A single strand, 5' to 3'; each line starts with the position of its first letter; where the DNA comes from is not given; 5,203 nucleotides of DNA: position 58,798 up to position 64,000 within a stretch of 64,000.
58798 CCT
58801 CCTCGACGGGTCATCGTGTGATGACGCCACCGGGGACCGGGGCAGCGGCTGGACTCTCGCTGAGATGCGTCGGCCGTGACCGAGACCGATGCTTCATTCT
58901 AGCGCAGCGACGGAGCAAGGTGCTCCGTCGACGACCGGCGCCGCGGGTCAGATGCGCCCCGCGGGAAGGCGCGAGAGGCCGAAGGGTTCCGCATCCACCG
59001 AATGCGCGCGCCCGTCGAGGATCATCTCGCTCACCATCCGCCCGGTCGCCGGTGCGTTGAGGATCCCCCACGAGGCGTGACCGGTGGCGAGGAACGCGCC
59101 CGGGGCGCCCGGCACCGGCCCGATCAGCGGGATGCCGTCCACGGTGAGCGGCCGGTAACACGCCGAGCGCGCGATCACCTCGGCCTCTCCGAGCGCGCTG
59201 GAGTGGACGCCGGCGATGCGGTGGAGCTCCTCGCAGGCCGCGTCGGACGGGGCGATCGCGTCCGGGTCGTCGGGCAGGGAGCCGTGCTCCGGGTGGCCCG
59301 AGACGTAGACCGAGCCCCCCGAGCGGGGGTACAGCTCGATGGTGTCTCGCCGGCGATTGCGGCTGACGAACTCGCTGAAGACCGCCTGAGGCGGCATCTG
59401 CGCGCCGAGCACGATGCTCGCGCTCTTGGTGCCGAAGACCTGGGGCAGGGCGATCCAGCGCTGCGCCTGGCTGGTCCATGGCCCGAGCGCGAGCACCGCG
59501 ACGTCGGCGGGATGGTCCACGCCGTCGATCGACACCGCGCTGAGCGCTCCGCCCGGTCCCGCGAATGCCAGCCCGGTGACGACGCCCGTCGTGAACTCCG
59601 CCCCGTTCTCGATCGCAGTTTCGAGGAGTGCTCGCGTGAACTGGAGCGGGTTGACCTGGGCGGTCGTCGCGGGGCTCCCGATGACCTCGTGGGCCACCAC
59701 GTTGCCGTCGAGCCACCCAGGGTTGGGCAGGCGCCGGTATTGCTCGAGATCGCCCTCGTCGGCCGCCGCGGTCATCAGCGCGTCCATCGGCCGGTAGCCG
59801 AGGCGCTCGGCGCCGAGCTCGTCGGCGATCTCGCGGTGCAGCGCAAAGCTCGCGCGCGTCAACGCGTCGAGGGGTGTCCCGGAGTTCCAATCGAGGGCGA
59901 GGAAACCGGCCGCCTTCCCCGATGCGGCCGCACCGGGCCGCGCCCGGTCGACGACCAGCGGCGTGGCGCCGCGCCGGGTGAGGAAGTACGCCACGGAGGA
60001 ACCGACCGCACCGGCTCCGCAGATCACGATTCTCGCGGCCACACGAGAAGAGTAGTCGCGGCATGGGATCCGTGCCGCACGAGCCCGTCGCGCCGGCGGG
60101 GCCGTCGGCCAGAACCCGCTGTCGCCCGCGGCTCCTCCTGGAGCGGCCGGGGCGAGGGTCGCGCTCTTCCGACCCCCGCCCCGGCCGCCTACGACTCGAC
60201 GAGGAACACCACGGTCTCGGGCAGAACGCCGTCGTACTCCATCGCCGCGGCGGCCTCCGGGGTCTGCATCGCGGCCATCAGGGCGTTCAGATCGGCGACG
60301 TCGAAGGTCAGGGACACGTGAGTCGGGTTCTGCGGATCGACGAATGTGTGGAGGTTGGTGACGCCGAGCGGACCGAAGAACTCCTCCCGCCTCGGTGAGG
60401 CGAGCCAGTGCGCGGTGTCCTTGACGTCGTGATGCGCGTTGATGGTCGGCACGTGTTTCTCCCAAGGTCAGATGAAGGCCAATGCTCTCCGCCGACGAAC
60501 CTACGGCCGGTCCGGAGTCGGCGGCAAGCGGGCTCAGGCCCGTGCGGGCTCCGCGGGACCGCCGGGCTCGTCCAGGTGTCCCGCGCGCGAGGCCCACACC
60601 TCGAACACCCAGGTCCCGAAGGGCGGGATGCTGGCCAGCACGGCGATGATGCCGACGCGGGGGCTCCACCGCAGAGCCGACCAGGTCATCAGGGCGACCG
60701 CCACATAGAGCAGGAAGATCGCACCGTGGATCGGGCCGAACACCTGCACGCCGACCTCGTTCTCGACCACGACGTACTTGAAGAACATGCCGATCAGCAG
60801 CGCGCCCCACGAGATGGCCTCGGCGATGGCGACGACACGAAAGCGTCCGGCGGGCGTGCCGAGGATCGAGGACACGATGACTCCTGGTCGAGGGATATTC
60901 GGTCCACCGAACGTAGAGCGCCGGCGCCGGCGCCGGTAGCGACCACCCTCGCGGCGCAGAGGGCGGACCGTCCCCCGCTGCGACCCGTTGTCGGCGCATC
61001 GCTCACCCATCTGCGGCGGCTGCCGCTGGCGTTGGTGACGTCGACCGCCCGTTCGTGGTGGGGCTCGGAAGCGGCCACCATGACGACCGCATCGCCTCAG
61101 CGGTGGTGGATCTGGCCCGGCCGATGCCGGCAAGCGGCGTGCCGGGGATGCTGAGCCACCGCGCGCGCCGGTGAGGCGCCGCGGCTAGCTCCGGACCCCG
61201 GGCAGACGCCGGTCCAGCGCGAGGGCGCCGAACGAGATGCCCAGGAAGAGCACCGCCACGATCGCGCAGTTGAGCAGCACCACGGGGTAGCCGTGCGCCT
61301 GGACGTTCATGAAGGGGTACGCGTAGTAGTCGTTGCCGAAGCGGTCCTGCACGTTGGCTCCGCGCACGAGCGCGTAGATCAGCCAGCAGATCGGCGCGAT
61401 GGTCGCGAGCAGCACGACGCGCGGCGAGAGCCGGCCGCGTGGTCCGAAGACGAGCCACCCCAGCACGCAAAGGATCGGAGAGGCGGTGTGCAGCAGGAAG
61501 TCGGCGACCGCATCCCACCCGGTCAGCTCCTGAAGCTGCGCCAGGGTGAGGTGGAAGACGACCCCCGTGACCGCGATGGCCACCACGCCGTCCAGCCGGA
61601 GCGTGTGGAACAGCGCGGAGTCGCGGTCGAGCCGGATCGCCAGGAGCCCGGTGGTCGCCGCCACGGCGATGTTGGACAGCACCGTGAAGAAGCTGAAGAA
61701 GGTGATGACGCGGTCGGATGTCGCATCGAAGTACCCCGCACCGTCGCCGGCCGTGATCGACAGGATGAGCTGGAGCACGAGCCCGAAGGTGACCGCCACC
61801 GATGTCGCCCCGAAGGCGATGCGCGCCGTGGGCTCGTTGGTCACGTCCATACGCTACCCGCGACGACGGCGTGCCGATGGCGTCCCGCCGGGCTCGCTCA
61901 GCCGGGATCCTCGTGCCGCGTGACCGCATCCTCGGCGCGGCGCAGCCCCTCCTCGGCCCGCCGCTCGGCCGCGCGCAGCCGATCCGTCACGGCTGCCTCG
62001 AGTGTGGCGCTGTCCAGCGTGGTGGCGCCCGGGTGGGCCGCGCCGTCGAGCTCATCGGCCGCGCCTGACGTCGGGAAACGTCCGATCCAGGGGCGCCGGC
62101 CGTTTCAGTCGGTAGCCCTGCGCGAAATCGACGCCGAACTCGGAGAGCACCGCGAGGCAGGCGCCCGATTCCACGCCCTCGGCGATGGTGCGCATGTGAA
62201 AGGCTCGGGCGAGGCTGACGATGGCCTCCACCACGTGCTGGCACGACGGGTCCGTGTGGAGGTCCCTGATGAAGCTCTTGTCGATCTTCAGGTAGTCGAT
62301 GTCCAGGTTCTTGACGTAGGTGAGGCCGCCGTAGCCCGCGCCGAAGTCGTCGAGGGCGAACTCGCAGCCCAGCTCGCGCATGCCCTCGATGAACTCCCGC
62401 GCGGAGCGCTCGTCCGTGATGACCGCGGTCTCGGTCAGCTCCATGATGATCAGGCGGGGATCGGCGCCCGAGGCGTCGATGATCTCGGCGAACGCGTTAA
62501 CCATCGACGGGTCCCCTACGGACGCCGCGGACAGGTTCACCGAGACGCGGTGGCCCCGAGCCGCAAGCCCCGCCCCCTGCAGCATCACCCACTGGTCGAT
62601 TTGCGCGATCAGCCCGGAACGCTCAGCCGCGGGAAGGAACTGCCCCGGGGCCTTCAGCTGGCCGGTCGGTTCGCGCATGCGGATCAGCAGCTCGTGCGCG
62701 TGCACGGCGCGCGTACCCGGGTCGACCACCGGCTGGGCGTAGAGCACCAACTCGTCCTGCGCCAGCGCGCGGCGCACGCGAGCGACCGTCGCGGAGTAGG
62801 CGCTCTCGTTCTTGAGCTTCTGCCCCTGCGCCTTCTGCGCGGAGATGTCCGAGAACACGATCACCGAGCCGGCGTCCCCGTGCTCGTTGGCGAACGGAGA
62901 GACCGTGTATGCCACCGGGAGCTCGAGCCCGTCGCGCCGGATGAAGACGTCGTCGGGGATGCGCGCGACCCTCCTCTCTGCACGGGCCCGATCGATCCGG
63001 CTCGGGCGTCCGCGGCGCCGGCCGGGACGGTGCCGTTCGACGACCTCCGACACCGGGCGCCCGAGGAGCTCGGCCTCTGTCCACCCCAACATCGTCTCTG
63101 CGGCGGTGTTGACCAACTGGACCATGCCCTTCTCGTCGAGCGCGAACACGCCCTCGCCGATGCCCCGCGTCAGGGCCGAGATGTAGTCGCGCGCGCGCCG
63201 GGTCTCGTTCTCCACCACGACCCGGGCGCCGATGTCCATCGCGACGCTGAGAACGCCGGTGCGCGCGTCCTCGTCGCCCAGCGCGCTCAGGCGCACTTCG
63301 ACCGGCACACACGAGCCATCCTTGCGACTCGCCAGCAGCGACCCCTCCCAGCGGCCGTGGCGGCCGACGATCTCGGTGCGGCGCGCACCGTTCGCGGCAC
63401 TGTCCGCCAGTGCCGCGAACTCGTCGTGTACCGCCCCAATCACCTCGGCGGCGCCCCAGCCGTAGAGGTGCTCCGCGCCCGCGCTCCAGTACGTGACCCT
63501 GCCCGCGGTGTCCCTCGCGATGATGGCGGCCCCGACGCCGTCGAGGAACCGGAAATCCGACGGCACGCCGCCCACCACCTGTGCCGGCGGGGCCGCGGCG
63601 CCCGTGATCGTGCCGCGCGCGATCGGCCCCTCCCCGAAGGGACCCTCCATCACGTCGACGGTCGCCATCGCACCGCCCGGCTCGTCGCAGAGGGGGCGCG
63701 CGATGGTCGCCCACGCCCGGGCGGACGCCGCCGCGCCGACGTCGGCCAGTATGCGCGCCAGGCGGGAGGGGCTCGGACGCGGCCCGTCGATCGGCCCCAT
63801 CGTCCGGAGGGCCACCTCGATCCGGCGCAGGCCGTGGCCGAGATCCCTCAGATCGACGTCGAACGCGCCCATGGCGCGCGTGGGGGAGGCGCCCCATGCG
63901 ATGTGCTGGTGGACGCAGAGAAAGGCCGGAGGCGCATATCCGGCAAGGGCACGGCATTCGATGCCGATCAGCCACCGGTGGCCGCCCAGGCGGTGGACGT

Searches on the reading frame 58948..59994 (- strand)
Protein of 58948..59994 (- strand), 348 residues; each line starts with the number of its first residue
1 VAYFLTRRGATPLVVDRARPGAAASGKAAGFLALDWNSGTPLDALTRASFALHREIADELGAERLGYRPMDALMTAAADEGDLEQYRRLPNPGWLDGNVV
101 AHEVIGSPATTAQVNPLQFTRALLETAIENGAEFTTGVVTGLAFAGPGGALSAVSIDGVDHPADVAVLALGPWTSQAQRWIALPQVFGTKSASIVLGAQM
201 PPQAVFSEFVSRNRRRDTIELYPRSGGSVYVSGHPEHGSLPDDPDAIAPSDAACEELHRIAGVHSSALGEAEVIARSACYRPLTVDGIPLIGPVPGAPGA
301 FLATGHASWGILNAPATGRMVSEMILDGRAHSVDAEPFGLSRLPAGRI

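Call 76: search_protein_families(library=pfam, proteins=[window:58948-59994:-], max_evalue=0.00001)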
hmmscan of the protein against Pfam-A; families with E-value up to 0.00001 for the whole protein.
window:58948-59994:- (348 aa): 1 family
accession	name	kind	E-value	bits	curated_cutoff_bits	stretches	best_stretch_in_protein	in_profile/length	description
PF01266.30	DAO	-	6e-38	131.7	27.9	1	2-324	15-353/353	FAD dependent oxidoreductase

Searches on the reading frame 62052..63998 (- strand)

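Call 76: search_protein_families(library=pfam, proteins=[window:62052-63998:-], max_evalue=0.00001)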
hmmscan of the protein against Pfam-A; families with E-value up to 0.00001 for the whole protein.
window:62052-63998:- (648 aa): 5 families
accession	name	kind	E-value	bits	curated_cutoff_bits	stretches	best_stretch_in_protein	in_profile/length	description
PF00563.25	EAL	-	6.8e-65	219.2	31.3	1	407-634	3-236/236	EAL domain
PF00989.32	PAS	-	4.3e-24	85.1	22.6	2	275-385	5-113/113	PAS fold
PF13426.13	PAS_9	-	1.2e-18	67.8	27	2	282-386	2-102/103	PAS domain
PF08448.16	PAS_4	-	1.3e-15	58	23.1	1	281-389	5-109/110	PAS fold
PF13188.13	PAS_8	-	3.1e-09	36.8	21.8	0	274-332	4-59/65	PAS domain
